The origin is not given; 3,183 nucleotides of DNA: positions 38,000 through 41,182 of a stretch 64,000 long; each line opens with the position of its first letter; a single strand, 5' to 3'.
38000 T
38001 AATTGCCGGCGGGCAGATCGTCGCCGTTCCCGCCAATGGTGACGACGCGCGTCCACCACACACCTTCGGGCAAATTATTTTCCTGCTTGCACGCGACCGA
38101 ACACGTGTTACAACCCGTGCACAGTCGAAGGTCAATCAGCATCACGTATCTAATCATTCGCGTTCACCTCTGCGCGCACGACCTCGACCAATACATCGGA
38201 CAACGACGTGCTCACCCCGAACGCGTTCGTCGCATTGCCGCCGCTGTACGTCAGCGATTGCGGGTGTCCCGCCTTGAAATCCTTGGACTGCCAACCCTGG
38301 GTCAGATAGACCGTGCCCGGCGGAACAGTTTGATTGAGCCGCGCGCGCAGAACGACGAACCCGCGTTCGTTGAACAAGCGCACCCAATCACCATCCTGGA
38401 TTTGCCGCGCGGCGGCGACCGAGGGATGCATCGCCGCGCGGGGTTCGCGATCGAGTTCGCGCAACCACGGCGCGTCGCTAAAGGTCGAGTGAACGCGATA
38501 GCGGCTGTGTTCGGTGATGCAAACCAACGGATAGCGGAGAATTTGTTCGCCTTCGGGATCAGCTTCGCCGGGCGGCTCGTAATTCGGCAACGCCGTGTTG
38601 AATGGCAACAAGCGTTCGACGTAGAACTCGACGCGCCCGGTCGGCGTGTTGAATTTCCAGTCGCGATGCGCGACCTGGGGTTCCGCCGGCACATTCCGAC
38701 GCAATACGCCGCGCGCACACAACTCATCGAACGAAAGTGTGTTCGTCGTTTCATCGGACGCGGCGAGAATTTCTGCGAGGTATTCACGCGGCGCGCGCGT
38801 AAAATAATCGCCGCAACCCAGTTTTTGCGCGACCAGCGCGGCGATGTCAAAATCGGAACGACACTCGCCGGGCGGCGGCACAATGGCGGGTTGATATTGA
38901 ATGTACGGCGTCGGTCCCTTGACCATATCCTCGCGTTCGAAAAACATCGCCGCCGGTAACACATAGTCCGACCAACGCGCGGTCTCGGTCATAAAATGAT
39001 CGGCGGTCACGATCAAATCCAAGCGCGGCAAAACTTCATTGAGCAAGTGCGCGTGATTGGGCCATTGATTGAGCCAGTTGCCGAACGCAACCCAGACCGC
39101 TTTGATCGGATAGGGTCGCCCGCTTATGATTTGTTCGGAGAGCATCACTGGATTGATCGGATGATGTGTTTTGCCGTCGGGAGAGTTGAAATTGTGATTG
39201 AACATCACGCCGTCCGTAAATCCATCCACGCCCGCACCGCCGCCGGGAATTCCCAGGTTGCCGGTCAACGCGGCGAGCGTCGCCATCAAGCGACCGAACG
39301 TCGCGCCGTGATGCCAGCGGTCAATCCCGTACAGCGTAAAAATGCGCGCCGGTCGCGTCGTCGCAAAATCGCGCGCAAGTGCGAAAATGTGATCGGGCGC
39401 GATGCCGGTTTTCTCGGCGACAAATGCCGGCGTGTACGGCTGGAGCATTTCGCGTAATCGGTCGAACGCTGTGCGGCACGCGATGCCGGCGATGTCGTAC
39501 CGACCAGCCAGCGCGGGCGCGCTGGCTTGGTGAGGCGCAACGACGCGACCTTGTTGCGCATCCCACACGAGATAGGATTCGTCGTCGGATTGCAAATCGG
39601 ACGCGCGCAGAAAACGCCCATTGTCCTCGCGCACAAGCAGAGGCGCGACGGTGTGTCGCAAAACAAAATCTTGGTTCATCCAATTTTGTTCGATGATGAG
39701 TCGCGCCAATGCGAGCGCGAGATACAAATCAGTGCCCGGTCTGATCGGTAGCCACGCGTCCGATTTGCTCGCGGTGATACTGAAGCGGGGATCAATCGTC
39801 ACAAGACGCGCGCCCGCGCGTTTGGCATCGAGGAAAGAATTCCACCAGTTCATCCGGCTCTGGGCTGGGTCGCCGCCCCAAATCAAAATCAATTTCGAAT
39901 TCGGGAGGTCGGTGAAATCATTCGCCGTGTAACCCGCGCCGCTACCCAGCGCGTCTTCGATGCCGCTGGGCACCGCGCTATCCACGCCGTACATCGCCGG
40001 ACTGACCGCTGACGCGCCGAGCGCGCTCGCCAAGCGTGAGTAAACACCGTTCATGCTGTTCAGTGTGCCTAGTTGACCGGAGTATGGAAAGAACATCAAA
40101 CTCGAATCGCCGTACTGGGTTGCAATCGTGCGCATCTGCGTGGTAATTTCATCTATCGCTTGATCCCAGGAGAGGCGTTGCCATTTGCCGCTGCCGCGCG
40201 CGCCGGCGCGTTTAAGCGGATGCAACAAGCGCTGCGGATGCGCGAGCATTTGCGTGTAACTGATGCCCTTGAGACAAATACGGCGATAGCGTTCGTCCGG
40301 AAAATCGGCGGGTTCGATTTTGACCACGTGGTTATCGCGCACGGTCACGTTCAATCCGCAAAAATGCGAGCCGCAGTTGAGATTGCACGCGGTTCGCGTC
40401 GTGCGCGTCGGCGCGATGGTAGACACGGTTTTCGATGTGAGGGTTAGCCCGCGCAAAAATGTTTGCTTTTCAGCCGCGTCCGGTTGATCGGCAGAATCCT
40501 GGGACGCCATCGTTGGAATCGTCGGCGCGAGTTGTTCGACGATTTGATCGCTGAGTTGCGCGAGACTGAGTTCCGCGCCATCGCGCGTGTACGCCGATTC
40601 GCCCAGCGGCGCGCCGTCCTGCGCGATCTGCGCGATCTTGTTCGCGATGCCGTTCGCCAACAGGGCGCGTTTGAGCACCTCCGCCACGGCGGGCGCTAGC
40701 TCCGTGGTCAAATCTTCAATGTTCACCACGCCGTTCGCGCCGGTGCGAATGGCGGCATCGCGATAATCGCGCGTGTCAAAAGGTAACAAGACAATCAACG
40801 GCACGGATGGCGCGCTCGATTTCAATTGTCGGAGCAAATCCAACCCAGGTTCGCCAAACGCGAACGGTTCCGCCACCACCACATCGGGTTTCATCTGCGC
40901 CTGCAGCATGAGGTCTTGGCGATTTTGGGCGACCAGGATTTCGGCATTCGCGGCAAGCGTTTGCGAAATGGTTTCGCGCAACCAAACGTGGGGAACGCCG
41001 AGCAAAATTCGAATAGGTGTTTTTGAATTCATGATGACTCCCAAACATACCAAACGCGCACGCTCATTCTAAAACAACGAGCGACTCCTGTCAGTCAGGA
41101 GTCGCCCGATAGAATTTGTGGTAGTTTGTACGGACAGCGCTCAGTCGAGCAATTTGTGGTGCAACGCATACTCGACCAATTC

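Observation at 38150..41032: DmsA-like molybdoenzyme fused to a degenerate receiver domain, with a fossil Tat leader between the two halves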

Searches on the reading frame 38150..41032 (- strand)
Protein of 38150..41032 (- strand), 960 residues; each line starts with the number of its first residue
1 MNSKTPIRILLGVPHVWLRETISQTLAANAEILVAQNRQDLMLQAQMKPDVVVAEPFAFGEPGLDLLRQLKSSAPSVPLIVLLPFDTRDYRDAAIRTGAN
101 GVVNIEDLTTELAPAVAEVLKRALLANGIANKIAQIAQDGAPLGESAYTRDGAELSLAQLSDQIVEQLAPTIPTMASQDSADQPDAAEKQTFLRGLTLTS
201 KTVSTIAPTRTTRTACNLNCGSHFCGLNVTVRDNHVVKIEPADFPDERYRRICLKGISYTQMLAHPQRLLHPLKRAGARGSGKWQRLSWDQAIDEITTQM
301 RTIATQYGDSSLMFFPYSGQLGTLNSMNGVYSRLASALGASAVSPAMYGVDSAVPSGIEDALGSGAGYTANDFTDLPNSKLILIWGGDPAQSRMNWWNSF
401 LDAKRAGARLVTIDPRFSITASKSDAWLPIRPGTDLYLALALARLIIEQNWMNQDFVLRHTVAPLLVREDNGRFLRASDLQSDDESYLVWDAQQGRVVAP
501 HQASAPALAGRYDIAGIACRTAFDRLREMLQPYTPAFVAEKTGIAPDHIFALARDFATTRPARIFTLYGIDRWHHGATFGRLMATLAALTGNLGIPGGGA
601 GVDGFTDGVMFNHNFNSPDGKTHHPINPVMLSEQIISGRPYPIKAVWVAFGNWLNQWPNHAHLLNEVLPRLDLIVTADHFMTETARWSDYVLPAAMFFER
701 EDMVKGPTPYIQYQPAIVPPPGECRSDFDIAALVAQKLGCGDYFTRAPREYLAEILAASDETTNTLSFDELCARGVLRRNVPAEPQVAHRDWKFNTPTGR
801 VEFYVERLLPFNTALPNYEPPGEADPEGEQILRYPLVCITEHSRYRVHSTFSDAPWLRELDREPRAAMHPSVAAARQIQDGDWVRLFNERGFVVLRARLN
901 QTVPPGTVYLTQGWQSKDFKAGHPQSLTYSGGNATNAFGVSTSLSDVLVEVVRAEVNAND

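Call 5: search_protein_families(library=pfam, proteins=[window:38150-41032:-], max_evalue=1)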
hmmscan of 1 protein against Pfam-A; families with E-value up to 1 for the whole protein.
window:38150-41032:- (960 aa): 4 families
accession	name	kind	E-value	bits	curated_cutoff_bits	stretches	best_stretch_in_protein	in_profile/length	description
PF00384.28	Molybdopterin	-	1.5e-50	172.7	24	1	268-735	1-351/353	Molybdopterin oxidoreductase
PF01568.27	Molydop_binding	-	1.4e-20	73.8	26.8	1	836-919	1-83/110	Molydopterin dinucleotide binding domain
PF04879.21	Molybdop_Fe4S4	-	7e-09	36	22.7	1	210-261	2-51/55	Molybdopterin oxidoreductase Fe4S4 domain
PF00072.30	Response_reg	-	0.0023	18.5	30.2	1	19-103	11-97/111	Response regulator receiver domain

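Call 6: search_protein_families(library=ncbifam, proteins=[window:38150-41032:-], max_evalue=0.01)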
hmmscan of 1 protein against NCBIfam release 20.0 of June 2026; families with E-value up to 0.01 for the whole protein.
window:38150-41032:- (960 aa): 32 families (the best 25 are shown)
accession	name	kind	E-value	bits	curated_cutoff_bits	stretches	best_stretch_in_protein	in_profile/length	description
TIGR03479.1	DMSO_red_II_alp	subfamily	2.6e-115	386.5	984.75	3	213-600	59-465/913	molybdopterin-dependent oxidoreductase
TIGR02166.1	dmsA_ynfE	subfamily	7.7e-99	331.8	777.7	2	533-916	331-755/794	DMSO/selenate family reductase complex A subunit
TIGR01591.1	Fdh-alpha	equivalog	1.4e-79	267.9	666.25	3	220-460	6-237/672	formate dehydrogenase subunit alpha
NF041885.1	selenate_YnfE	exception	1.9e-75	254.2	1675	3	195-462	32-307/805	selenate/tellurate reductase subunit YnfE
NF041884.1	selenate_YnfF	exception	2.5e-70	237.3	1650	3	209-462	43-300/798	selenate/tellurate reductase subunit YnfF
NF011566.1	PRK14990.1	exception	1.4e-68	231.7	1600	3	200-462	43-320/814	dimethylsulfoxide reductase subunit A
NF012032.0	PRK15488.1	equivalog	1.4e-65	221.7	694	2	208-462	40-282/759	thiosulfate reductase PhsA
TIGR00509.1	bisC_fam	subfamily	2.6e-61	207.9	1017.55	3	642-953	412-753/772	molybdopterin guanine dinucleotide-containing S/N-oxide reductase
NF047855.1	AssmNtatRedNasC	equivalog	4.7e-52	177.2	1100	3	209-461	21-263/708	assimilatory nitrate reductase catalytic subunit NasC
NF042978.1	EthbenzDh_ebdA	equivalog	3.7e-49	167.3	2000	3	252-611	126-490/977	ethylbenzene dehydrogenase subunit alpha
TIGR01553.1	formate-DH-alph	equivalog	1.1e-42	145.9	814.2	1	208-600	44-440/1009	formate dehydrogenase-N subunit alpha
NF011682.0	PRK15102.1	equivalog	1.1e-40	139.6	909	3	655-940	480-789/829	trimethylamine-N-oxide reductase TorA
TIGR02164.1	torA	equivalog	9.2e-40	136.5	1465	3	655-943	476-788/824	trimethylamine-N-oxide reductase TorA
TIGR01580.1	narG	equivalog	1.8e-35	121.9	1084.15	3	278-500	151-386/1235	nitrate reductase subunit alpha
NF041513.1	formate_DH_Act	exception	7.6e-33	113.4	1400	2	207-470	38-304/1067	formate dehydrogenase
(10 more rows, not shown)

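Call 8: find_homologous_proteins(query=window:38150-41032:-, max_evalue=0.00001)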
Query window:38150-41032:- (960 aa): 766 proteins with E <= 0.00001 among 8000 candidates; the best 120 are listed.
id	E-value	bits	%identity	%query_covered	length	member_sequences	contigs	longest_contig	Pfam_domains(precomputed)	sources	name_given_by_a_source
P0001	0.0e+0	2221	100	100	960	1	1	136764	PF00384.28,PF01568.28,PF04879.22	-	-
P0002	0.0e+0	1827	81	99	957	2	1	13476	PF00384.28,PF01568.28,PF04879.22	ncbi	-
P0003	0.0e+0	1820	81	100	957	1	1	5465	PF00384.28,PF01568.28,PF04879.22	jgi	jgi:anaerobic dimethyl sulfoxide reductase subunit A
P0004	0.0e+0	1512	80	84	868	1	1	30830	PF00384.28,PF04879.22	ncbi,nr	ncbi:MAG: molybdopterin-dependent oxidoreductase [Chloroflexi bacterium]|nr:molybdopterin-dependent 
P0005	0.0e+0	1505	68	100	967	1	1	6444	PF00384.28,PF01568.28,PF04879.22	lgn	-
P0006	0.0e+0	1496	67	100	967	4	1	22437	PF00384.28,PF01568.28,PF04879.22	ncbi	-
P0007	0.0e+0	1433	65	99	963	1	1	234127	PF00384.28,PF01568.28,PF04879.22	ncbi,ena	-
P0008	0.0e+0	1424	65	98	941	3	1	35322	PF00384.28,PF01568.28,PF04879.22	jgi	jgi:molybdopterin-containing oxidoreductase family molybdopterin binding subunit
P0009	0.0e+0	1422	64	100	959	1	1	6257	PF00384.28,PF01568.28,PF04879.22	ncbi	-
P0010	0.0e+0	1406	64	99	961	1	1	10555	PF00384.28,PF01568.28,PF04879.22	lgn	-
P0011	0.0e+0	1360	61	100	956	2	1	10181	PF00384.28,PF01568.28,PF04879.22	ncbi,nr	ncbi:MAG TPA: molybdopterin-dependent oxidoreductase [Anaerolineae bacterium]|nr:molybdopterin-depen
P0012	0.0e+0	1327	61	99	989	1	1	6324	PF00384.28,PF01568.28,PF04879.22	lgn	-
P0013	0.0e+0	1308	60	99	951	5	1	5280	PF00384.28,PF01568.28,PF04879.22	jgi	jgi:anaerobic selenocysteine-containing dehydrogenase/DNA-binding NarL/FixJ family response regulato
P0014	0.0e+0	1268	58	99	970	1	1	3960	PF00384.28,PF01568.28,PF04879.22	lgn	-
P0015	0.0e+0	1259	64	89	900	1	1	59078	PF00384.28,PF04879.22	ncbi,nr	ncbi:MAG: molybdopterin-dependent oxidoreductase, partial [Chloroflexi bacterium]|nr:molybdopterin-d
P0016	0.0e+0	1259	59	98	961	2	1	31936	PF00384.28,PF01568.28,PF04879.22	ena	-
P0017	0.0e+0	1259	59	99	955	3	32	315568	PF00384.28,PF01568.28,PF04879.22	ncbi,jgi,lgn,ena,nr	ncbi:MAG: hypothetical protein DCC59_03205 [Chloroflexi bacterium]|jgi:molybdopterin-containing oxid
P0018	0.0e+0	1253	59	99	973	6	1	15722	PF00384.28,PF01568.28,PF04879.22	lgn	-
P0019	0.0e+0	1252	59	99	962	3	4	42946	PF00384.28,PF01568.28,PF04879.22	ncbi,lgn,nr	ncbi:MAG: molybdopterin-dependent oxidoreductase [Chloroflexi bacterium]|nr:hypothetical protein [Ch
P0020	0.0e+0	1250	59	99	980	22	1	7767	PF00384.28,PF01568.28,PF04879.22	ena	-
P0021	0.0e+0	1248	58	99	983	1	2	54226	PF00384.28,PF01568.28,PF04879.22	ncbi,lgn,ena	-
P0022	0.0e+0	1248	59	99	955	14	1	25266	PF00384.28,PF01568.28,PF04879.22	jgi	jgi:molybdopterin-containing oxidoreductase family molybdopterin binding subunit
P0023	0.0e+0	1245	59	99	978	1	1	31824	PF00384.28,PF01568.28,PF04879.22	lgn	-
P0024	0.0e+0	1233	57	99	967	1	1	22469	PF00384.28,PF01568.28,PF04879.22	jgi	-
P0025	0.0e+0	1232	58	98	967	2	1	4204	PF00384.28,PF01568.28,PF04879.22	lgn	-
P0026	0.0e+0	1231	58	99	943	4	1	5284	PF00384.28,PF01568.28,PF04879.22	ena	-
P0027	0.0e+0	1225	56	98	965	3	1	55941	PF00384.28,PF01568.28,PF04879.22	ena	-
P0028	0.0e+0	1221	57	99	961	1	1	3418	PF00384.28,PF01568.28,PF04879.22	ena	-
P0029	0.0e+0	1219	57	99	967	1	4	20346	PF00384.28,PF01568.28,PF04879.22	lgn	-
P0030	0.0e+0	1216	57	99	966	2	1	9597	PF00384.28,PF01568.28,PF04879.22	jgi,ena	-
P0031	0.0e+0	1209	56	99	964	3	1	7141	PF00384.28,PF01568.28,PF04879.22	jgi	jgi:anaerobic dimethyl sulfoxide reductase subunit A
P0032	0.0e+0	1203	58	94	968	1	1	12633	PF00384.28,PF01568.28,PF04879.22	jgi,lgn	jgi:molybdopterin-containing oxidoreductase family molybdopterin binding subunit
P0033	0.0e+0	1201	56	99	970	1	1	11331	PF00384.28,PF01568.28,PF04879.22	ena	-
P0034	0.0e+0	1196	54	99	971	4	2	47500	PF00384.28,PF01568.28,PF04879.22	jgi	jgi:anaerobic dimethyl sulfoxide reductase subunit A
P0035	0.0e+0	1195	54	99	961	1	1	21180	PF00384.28,PF01568.28,PF04879.22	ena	-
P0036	0.0e+0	1194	55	99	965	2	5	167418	PF00384.28,PF01568.28,PF04879.22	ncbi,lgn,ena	-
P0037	0.0e+0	1188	55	99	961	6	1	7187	PF00384.28,PF01568.28,PF04879.22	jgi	jgi:anaerobic dimethyl sulfoxide reductase subunit A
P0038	0.0e+0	1184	55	99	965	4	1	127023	PF00384.28,PF01568.28,PF04879.22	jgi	jgi:anaerobic dimethyl sulfoxide reductase subunit A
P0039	0.0e+0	1178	55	99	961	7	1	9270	PF00384.28,PF01568.28,PF04879.22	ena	-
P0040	0.0e+0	1174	53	99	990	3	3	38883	PF00384.28,PF01568.28,PF04879.22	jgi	jgi:anaerobic dimethyl sulfoxide reductase subunit A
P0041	0.0e+0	1173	53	99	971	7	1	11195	PF00384.28,PF01568.28,PF04879.22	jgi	jgi:anaerobic dimethyl sulfoxide reductase subunit A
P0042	0.0e+0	1142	55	99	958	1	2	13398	PF00384.28,PF01568.28,PF04879.22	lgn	-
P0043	0.0e+0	1138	53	99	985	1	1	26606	PF00384.28,PF01568.28,PF04879.22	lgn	-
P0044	0.0e+0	1120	52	99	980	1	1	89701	PF00384.28,PF01568.28,PF04879.22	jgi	jgi:anaerobic dimethyl sulfoxide reductase subunit A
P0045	0.0e+0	1115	57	93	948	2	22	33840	PF00384.28,PF01568.28,PF04879.22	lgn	-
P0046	0.0e+0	1113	55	96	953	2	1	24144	PF00384.28,PF01568.28,PF04879.22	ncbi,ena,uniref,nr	ncbi:MAG TPA: molybdopterin-dependent oxidoreductase [Aggregatilinea sp.]|uniref:molybdopterin-depen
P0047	0.0e+0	1112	56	93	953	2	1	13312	PF00384.28,PF01568.28,PF04879.22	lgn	-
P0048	0.0e+0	1107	52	99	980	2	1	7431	PF00384.28,PF01568.28,PF04879.22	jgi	jgi:anaerobic dimethyl sulfoxide reductase subunit A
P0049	0.0e+0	1107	55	94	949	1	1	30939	PF00384.28,PF01568.28,PF04879.22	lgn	-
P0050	0.0e+0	1105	51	99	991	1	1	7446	PF00384.28,PF01568.28,PF04879.22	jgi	jgi:anaerobic dimethyl sulfoxide reductase subunit A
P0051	0.0e+0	1101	53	100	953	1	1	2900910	PF00384.28,PF01568.28,PF04879.22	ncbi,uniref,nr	ncbi:molybdopterin-dependent oxidoreductase [Aggregatilinea lenta]|uniref:molybdopterin-dependent ox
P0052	0.0e+0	1101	54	98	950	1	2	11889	PF00384.28,PF01568.28,PF04879.22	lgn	-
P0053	0.0e+0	1098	51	99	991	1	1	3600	PF00384.28,PF01568.28,PF04879.22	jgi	jgi:anaerobic selenocysteine-containing dehydrogenase/DNA-binding NarL/FixJ family response regulato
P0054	0.0e+0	1098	54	99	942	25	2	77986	PF00384.28,PF01568.28,PF04879.22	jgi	-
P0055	0.0e+0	1098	53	98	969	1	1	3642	PF00384.28,PF01568.28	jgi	jgi:molybdopterin-containing oxidoreductase family molybdopterin binding subunit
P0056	0.0e+0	1097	55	96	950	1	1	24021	PF00384.28,PF01568.28,PF04879.22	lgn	-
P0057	0.0e+0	1096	55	93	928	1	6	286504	PF00384.28,PF01568.28,PF04879.22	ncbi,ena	-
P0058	0.0e+0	1089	51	99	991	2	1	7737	PF00384.28,PF01568.28,PF04879.22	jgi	jgi:anaerobic selenocysteine-containing dehydrogenase/DNA-binding NarL/FixJ family response regulato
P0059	0.0e+0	1088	51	99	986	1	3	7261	PF00384.28,PF01568.28,PF04879.22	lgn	-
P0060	0.0e+0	1087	51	99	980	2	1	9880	PF00384.28,PF01568.28,PF04879.22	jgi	jgi:anaerobic selenocysteine-containing dehydrogenase/DNA-binding NarL/FixJ family response regulato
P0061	0.0e+0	1082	53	97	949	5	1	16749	PF00384.28,PF01568.28,PF04879.22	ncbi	-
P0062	0.0e+0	1079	55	95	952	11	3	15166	PF00384.28,PF01568.28,PF04879.22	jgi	jgi:anaerobic selenocysteine-containing dehydrogenase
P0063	0.0e+0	1077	53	96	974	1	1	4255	PF00384.28,PF01568.28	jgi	jgi:anaerobic dimethyl sulfoxide reductase subunit A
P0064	0.0e+0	1062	50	99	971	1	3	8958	PF00384.28,PF01568.28,PF04879.22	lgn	-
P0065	0.0e+0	1028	50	97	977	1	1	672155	PF00384.28,PF01568.28,PF04879.22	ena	-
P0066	0.0e+0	1024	51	95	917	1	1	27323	PF00384.28,PF01568.28,PF04879.22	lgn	-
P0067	2.3e-298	1011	52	94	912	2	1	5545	PF00384.28,PF01568.28,PF04879.22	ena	-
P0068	1.3e-294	998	48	97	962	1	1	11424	PF00384.28,PF01568.28,PF04879.22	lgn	-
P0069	5.7e-293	993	62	71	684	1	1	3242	PF00384.28,PF01568.28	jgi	jgi:molybdopterin-containing oxidoreductase family molybdopterin binding subunit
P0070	8.5e-289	979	54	89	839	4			PF00384.28,PF04879.22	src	-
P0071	1.0e-288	979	49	96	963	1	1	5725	PF00384.28,PF01568.28,PF04879.22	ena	-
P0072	1.7e-283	961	47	99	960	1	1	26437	PF00384.28,PF01568.28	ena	-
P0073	1.1e-244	833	78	49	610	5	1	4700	PF00384.28,PF04879.22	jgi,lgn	-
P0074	1.8e-231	789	57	68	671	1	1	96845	PF00384.28,PF04879.22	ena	-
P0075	2.4e-170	587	40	78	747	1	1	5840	PF00384.28,PF01568.28,PF04879.22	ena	-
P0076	4.4e-169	583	41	78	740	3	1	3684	PF00384.28,PF01568.28,PF04879.22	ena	-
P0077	6.5e-169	582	40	78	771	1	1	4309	PF00384.28,PF01568.28,PF04879.22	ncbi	-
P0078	1.3e-167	578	40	78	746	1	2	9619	PF00384.28,PF01568.28,PF04879.22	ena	-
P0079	9.0e-166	572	40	78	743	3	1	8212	PF00384.28,PF01568.28,PF04879.22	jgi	-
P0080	1.7e-164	568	40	78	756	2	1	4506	PF00384.28,PF01568.28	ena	-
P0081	2.9e-163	563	40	78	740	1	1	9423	PF00384.28,PF01568.28,PF04879.22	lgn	-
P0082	8.3e-163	562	40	78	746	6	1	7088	PF00384.28,PF01568.28,PF04879.22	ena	-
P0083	8.8e-163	562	40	78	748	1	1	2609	PF00384.28,PF01568.28,PF04879.22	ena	-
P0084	1.7e-162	561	40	78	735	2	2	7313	PF00384.28,PF01568.28,PF04879.22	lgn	-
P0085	9.4e-162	558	39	78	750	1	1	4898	PF00384.28,PF01568.28,PF04879.22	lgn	-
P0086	6.2e-161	556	40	76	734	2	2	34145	PF00384.28,PF01568.28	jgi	jgi:anaerobic selenocysteine-containing dehydrogenase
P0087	1.7e-158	548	38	78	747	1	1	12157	PF00384.28,PF01568.28,PF04879.22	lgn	-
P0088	7.3e-158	546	39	78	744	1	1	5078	PF00384.28,PF01568.28,PF04879.22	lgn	-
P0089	1.3e-157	545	40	78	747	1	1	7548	PF00384.28,PF01568.28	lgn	-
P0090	5.4e-157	543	40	78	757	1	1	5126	PF00384.28,PF01568.28,PF04879.22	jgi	jgi:molybdopterin-containing oxidoreductase family molybdopterin binding subunit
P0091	7.5e-157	542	38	78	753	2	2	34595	PF00384.28,PF01568.28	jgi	-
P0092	3.7e-156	540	39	78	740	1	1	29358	PF00384.28,PF01568.28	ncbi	ncbi:molybdopterin-dependent oxidoreductase [Thermodesulfobacteriota bacterium]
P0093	6.0e-156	539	48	57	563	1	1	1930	PF00384.28,PF04879.22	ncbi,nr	ncbi:MAG TPA: molybdopterin-dependent oxidoreductase, partial [Anaerolineales bacterium]|nr:molybdop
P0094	1.8e-151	524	38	78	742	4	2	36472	PF00384.28,PF01568.28,PF04879.22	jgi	jgi:anaerobic selenocysteine-containing dehydrogenase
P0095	2.5e-151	524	38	78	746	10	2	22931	PF00384.28,PF01568.28,PF04879.22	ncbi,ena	-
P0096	1.0e-149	519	39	78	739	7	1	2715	PF00384.28,PF01568.28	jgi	-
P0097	4.0e-149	517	38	78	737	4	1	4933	PF00384.28,PF01568.28,PF04879.22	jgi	-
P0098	3.5e-148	514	37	78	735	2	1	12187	PF00384.28,PF01568.28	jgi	jgi:molybdopterin-containing oxidoreductase family molybdopterin binding subunit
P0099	6.0e-148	513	38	78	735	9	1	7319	PF00384.28,PF01568.28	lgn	-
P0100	6.8e-148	513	38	79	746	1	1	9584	PF00384.28,PF01568.28,PF04879.22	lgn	-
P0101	2.5e-147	511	38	78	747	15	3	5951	PF00384.28,PF01568.28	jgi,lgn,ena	jgi:molybdopterin-containing oxidoreductase family molybdopterin binding subunit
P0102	9.9e-147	509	38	78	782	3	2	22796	PF00384.28,PF01568.28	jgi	-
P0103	2.6e-146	507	37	78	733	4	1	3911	PF00384.28,PF01568.28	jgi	-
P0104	3.6e-146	507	38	78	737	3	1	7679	PF00384.28,PF01568.28,PF04879.22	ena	-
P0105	2.4e-145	504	37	78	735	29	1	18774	PF00384.28,PF01568.28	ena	-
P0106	6.4e-145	503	37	78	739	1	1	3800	PF00384.28,PF01568.28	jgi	jgi:molybdopterin-containing oxidoreductase family molybdopterin binding subunit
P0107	1.4e-144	502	37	79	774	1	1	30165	PF00384.28,PF01568.28,PF04879.22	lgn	-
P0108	2.6e-144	501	39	74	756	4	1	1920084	PF00384.28,PF01568.28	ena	-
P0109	3.4e-144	500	38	75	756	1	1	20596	PF00384.28,PF01568.28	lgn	-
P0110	6.5e-144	499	38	78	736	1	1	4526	PF00384.28,PF01568.28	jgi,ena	-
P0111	7.8e-144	499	38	78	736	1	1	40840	PF00384.28,PF01568.28,PF04879.22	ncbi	ncbi:molybdopterin-dependent oxidoreductase [Chloroflexota bacterium]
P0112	2.1e-143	498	37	78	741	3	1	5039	PF00384.28,PF01568.28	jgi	-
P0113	6.1e-142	493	38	74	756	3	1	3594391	PF00384.28,PF01568.28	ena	-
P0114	7.8e-142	493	38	76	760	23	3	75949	PF00384.28,PF01568.28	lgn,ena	-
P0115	8.9e-142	492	39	74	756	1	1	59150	PF00384.28,PF01568.28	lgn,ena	-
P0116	1.8e-141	491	37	78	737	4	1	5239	PF00384.28,PF01568.28,PF04879.22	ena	-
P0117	3.5e-141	490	38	77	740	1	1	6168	PF00384.28,PF01568.28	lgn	-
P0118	6.0e-141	490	38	77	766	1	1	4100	PF00384.28,PF01568.28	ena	-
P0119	3.6e-140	487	38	78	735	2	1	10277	PF00384.28,PF01568.28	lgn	-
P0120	1.5e-139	485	38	74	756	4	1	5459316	PF00384.28,PF01568.28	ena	-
